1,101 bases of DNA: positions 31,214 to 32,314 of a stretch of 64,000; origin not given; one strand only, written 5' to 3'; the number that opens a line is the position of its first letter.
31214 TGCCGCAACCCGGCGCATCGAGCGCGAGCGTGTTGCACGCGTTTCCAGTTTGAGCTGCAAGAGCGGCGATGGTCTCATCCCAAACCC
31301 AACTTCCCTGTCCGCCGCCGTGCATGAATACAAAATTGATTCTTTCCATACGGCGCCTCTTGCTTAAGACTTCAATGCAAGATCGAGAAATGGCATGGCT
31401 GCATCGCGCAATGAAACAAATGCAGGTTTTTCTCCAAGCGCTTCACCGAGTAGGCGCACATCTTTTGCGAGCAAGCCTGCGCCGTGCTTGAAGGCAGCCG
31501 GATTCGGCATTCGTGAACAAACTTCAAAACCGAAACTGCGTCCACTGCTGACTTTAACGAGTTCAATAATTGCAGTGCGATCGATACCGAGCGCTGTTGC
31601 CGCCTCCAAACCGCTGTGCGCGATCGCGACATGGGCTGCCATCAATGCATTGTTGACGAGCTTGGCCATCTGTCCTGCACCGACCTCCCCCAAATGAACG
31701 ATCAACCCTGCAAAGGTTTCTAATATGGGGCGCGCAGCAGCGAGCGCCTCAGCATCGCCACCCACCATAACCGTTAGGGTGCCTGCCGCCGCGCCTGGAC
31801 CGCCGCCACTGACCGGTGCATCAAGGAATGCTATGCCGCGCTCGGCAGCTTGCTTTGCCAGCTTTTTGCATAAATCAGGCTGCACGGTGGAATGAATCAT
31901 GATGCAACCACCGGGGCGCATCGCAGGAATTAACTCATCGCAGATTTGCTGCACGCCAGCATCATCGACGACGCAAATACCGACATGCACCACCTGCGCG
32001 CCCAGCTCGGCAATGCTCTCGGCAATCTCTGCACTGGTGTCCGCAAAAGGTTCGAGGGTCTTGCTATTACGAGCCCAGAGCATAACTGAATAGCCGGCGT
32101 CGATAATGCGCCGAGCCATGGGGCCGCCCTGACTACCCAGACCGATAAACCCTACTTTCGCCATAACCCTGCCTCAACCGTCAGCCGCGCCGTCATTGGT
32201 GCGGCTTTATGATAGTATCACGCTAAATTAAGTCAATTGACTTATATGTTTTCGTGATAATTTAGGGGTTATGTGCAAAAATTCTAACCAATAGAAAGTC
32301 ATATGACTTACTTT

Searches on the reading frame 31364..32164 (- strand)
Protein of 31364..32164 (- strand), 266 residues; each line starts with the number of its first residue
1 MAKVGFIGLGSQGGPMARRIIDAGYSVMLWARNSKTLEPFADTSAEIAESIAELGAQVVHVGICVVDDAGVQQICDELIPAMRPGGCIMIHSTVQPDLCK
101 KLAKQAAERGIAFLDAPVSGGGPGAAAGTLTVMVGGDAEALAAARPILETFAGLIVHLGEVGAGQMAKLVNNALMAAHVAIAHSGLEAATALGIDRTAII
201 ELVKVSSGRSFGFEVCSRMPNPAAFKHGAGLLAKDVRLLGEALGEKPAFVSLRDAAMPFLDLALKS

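Call 42: search_protein_families(library=pfam, proteins=[window:31364-32164:-], max_evalue=0.0001)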
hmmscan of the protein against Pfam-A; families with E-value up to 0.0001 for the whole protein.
window:31364-32164:- (266 aa): 3 families
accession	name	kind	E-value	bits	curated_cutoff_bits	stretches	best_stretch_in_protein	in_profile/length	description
PF03446.21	NAD_binding_2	-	3.1e-43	148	21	1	3-159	1-161/161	NAD binding domain of 6-phosphogluconate dehydrogenase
PF14833.11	NAD_binding_11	-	1.8e-13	51.3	30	1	162-243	1-85/122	NAD-binding of NADP-dependent 3-hydroxyisobutyrate dehydrogenase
PF03807.23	F420_oxidored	-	1.6e-06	29.1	21.6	1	3-49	1-50/94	NADP oxidoreductase coenzyme F420-dependent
